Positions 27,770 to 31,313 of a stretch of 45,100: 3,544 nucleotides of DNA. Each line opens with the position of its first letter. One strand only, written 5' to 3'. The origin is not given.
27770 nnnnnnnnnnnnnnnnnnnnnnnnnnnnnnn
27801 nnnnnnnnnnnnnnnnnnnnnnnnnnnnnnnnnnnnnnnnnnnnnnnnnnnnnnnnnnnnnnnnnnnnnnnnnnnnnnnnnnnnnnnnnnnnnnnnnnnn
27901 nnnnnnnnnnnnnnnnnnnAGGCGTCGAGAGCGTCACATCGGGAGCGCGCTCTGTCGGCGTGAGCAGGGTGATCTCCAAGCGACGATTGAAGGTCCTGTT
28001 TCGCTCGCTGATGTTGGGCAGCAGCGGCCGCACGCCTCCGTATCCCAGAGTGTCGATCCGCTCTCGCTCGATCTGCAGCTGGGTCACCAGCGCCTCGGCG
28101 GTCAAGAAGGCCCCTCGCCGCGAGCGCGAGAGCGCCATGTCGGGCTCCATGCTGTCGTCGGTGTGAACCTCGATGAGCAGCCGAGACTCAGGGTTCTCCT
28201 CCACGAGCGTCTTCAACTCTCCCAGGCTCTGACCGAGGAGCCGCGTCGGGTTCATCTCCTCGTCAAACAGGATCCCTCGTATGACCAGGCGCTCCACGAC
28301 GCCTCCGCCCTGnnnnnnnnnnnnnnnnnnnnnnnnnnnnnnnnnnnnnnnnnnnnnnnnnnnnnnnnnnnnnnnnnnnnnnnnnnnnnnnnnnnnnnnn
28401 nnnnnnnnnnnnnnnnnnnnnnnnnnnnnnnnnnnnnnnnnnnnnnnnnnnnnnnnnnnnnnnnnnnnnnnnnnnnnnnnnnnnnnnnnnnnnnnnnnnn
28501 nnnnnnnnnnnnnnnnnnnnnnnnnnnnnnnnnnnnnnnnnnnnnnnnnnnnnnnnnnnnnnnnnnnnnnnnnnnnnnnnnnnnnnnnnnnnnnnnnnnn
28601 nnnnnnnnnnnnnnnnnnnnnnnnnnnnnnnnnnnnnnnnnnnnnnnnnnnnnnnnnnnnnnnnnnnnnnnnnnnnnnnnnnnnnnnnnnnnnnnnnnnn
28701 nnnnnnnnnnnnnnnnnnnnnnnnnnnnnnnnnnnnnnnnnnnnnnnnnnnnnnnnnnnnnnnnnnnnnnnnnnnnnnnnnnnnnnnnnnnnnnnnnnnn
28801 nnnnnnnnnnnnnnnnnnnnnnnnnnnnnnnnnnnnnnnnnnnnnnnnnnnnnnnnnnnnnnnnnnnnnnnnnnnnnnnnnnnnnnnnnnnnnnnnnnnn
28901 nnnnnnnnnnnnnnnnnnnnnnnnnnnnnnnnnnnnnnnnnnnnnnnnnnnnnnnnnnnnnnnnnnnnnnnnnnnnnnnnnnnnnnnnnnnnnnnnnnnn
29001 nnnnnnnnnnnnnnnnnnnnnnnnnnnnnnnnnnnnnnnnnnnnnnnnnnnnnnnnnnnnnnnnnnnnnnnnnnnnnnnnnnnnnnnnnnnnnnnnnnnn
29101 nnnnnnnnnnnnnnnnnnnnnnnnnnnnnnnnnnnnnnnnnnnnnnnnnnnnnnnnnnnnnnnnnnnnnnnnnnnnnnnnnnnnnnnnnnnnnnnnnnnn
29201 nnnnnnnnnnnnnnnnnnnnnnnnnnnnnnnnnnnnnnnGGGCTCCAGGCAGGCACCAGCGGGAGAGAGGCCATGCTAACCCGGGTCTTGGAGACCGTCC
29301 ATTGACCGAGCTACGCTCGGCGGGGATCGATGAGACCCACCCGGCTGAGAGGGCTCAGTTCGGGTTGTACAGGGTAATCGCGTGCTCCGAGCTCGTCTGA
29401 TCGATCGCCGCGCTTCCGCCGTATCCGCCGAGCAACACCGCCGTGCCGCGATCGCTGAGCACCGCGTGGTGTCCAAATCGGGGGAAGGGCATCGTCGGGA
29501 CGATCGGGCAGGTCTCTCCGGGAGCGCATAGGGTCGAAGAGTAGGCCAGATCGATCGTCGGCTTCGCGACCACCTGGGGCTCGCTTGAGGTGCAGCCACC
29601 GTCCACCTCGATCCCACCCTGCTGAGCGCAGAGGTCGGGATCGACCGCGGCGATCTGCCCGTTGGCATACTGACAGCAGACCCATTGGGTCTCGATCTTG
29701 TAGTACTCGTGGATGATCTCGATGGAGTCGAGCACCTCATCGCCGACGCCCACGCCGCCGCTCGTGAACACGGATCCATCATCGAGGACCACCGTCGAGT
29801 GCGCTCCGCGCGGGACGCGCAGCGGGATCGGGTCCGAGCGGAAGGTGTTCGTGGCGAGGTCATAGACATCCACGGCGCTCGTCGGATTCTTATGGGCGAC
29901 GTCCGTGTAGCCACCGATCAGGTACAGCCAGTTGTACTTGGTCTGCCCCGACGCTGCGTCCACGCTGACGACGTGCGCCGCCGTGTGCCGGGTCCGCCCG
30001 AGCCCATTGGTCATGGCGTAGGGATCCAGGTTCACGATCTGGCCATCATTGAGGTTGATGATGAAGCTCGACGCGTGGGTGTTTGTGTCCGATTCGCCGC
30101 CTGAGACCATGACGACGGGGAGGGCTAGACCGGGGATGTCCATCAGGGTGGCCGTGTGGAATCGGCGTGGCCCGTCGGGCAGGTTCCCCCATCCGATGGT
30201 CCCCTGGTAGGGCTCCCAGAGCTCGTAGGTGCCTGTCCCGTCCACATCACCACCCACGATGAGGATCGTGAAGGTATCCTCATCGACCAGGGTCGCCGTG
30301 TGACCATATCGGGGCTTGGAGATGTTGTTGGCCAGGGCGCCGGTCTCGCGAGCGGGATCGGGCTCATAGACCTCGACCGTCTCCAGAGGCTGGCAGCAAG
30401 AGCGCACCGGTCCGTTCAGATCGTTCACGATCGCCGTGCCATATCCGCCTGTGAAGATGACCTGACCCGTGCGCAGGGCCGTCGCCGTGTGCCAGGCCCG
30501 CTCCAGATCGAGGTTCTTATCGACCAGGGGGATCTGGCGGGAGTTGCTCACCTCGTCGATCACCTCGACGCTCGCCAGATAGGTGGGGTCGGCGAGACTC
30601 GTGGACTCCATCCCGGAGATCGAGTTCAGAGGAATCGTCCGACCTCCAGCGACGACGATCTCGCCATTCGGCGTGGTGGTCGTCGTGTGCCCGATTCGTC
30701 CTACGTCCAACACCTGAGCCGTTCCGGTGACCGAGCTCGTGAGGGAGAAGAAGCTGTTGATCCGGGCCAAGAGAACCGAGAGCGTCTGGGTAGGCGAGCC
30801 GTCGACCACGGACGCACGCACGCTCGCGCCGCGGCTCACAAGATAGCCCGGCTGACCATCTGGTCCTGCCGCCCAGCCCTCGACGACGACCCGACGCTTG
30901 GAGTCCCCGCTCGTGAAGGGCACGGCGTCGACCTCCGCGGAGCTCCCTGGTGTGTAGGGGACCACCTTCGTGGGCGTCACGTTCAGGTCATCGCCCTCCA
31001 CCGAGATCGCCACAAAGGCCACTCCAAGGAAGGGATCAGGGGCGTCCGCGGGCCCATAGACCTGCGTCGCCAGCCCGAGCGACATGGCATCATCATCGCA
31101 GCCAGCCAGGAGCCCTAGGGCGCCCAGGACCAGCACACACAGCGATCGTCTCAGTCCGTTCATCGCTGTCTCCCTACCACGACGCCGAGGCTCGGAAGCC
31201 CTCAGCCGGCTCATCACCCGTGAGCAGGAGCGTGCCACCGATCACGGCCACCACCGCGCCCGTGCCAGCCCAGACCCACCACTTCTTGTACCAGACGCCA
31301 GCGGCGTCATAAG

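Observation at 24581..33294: Three-gene, non-enzymatic envelope module (PEGA/TolA-like anchor + Kelch lipoprotein + giant OmpA-domain outer-membrane protein) not assignable to a named system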

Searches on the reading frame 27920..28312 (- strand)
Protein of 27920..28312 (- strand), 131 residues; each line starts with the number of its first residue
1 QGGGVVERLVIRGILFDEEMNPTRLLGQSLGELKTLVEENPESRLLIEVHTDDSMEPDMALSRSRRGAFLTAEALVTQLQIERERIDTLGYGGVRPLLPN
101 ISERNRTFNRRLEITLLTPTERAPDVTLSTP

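Call 63: search_solved_structures(query=window:27920-28312:-, max_evalue=0.001, show_alignments=3)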
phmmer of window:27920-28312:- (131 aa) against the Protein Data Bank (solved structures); distinct sequences matched with E-value up to 0.001: 16.
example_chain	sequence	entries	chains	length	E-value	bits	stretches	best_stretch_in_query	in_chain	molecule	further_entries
5wtp_A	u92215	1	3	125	1.2e-07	35.3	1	14-117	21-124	OmpA family protein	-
5jir_B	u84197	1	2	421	1.4e-07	35.1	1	37-117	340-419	OOP family OmpA-OmpF porin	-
5u1h_A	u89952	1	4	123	4.2e-07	33.6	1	27-115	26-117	Outer membrane porin F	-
5wtl_A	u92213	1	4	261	8.3e-07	32.6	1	14-117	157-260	OmpA family protein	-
2k1s_A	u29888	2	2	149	2.2e-06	31.3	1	29-117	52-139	Inner membrane lipoprotein yiaD | Probable lipoprotein YiaD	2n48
9v99_A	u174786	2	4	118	2.4e-05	27.9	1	20-114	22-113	Outer membrane beta-barrel domain-containing protein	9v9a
9v9b_A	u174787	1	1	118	3.1e-05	27.6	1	20-114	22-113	Outer membrane beta-barrel domain-containing protein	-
3td3_A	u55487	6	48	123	0.00011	25.8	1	31-116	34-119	Outer membrane protein omp38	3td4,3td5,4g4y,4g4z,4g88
2lbt_A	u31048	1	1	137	0.00011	25.8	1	37-115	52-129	Uncharacterized protein Rv0899/MT0922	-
2lca_A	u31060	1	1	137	0.00012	25.7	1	37-115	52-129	Uncharacterized protein Rv0899/MT0922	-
2kgw_A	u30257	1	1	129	0.00012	25.7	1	37-115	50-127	Outer membrane protein A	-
2l26_A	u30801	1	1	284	0.00027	24.5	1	37-116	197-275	Uncharacterized protein Rv0899/MT0922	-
5m38_A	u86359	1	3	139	0.0003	24.4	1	45-127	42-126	OmpA family protein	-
3wpw_A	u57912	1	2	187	0.00052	23.6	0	65-118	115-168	PomB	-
3wpx_A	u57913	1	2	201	0.00062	23.3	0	66-118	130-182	PomB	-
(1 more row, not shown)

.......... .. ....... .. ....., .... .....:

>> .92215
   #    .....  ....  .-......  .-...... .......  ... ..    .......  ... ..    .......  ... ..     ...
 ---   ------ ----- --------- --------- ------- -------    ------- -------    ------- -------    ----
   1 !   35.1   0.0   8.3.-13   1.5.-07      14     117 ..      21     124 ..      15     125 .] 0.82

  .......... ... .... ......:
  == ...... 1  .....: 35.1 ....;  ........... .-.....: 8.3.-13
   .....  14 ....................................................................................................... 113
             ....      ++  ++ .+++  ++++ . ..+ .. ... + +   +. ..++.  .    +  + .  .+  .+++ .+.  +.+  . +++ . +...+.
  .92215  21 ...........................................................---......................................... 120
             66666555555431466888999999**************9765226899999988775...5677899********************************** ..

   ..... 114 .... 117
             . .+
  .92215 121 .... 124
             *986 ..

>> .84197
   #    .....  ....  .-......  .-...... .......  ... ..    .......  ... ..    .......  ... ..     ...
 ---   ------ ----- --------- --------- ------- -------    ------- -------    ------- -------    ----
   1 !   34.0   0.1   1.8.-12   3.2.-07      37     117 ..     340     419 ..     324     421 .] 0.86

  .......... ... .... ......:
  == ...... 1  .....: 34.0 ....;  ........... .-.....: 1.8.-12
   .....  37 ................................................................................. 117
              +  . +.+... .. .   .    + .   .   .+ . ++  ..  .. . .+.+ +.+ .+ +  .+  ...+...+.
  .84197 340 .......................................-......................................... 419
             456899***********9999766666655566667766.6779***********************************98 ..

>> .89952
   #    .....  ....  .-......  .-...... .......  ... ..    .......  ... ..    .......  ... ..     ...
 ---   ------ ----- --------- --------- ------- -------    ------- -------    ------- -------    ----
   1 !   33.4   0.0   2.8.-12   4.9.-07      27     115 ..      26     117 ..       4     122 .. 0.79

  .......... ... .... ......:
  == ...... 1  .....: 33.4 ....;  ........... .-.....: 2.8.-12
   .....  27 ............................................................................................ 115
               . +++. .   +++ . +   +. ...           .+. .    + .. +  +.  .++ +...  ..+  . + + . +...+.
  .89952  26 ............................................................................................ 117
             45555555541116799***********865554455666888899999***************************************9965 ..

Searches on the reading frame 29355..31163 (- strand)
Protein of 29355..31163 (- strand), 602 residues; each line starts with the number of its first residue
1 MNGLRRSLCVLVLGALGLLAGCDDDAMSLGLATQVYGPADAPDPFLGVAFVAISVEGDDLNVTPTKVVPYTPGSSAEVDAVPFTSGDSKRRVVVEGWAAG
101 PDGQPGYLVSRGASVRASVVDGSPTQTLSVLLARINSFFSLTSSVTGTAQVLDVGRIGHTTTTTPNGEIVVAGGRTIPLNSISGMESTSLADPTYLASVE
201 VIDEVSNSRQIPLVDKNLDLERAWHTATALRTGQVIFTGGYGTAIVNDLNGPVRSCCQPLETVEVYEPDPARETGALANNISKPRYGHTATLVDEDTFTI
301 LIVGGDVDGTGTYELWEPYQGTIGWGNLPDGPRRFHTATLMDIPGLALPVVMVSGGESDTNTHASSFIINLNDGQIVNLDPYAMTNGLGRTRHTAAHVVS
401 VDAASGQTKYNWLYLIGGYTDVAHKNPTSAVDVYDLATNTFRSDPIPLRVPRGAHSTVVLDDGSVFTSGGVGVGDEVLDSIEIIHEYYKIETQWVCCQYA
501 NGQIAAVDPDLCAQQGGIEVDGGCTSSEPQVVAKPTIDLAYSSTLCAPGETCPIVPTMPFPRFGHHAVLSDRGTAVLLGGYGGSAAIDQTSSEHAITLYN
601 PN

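Call 6: search_protein_families(library=pfam, proteins=[window:29355-31163:-], max_evalue=0.1)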
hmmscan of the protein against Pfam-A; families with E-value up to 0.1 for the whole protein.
window:29355-31163:- (602 aa): 8 families
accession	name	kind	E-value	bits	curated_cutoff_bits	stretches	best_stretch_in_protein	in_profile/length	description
PF24681.1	Kelch_KLHDC2_KLHL20_DRC7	-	1.7e-13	50.8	50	1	279-470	45-221/221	KLHDC2/KLHL20/DRC7 Kelch-repeats domain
PF24981.1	Beta-prop_ATRN-LZTR1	-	3.2e-12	46.8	50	1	280-472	35-221/289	Attractin/LZTR1 beta-propeller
PF13418.12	Kelch_4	-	1.2e-11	44.8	21.6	1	155-176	1-22/49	Galactose oxidase, central domain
PF13964.12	Kelch_6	-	1.8e-10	40.9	25.3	1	413-452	14-50/50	Kelch motif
PF07646.21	Kelch_2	-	7.4e-07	29.3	21.3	0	411-444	12-44/48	Kelch motif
PF01344.31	Kelch_1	-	1.7e-06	27.9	20.1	1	413-443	14-41/46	Kelch motif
PF13415.12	Kelch_3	-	3.6e-06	27.4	22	1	413-458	4-46/48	Galactose oxidase, central domain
PF25210.1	Kelch_FKB95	-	0.049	13.7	70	1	413-493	45-118/268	FKB95, Kelch-repeats domain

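Call 7: search_protein_families(library=ncbifam, proteins=[window:29355-31163:-], max_evalue=0.1)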
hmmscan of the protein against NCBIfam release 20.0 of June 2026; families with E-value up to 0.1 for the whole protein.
window:29355-31163:- (602 aa): 0 families

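Call 14: search_solved_structures(query=window:29355-31163:-, max_evalue=1)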
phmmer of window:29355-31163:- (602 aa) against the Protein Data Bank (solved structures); distinct sequences matched with E-value up to 1: 3.
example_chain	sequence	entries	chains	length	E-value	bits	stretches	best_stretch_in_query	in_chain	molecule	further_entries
9tsn_A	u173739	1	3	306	1.6e-11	46.9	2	405-484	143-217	Kelch protein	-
5gwe_A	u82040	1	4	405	0.73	11.6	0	294-341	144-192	Cytochrome P450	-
5xjn_A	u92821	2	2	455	0.86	11.4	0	294-341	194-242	Cytochrome P450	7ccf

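Call 82: search_solved_structures(query=window:29355-31163:-, max_evalue=0.001, show_alignments=1)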
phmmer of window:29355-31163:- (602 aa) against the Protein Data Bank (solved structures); distinct sequences matched with E-value up to 0.001: 1.
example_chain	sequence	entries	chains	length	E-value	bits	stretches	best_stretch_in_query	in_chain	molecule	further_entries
9tsn_A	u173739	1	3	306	1.6e-11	46.9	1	405-484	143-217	Kelch protein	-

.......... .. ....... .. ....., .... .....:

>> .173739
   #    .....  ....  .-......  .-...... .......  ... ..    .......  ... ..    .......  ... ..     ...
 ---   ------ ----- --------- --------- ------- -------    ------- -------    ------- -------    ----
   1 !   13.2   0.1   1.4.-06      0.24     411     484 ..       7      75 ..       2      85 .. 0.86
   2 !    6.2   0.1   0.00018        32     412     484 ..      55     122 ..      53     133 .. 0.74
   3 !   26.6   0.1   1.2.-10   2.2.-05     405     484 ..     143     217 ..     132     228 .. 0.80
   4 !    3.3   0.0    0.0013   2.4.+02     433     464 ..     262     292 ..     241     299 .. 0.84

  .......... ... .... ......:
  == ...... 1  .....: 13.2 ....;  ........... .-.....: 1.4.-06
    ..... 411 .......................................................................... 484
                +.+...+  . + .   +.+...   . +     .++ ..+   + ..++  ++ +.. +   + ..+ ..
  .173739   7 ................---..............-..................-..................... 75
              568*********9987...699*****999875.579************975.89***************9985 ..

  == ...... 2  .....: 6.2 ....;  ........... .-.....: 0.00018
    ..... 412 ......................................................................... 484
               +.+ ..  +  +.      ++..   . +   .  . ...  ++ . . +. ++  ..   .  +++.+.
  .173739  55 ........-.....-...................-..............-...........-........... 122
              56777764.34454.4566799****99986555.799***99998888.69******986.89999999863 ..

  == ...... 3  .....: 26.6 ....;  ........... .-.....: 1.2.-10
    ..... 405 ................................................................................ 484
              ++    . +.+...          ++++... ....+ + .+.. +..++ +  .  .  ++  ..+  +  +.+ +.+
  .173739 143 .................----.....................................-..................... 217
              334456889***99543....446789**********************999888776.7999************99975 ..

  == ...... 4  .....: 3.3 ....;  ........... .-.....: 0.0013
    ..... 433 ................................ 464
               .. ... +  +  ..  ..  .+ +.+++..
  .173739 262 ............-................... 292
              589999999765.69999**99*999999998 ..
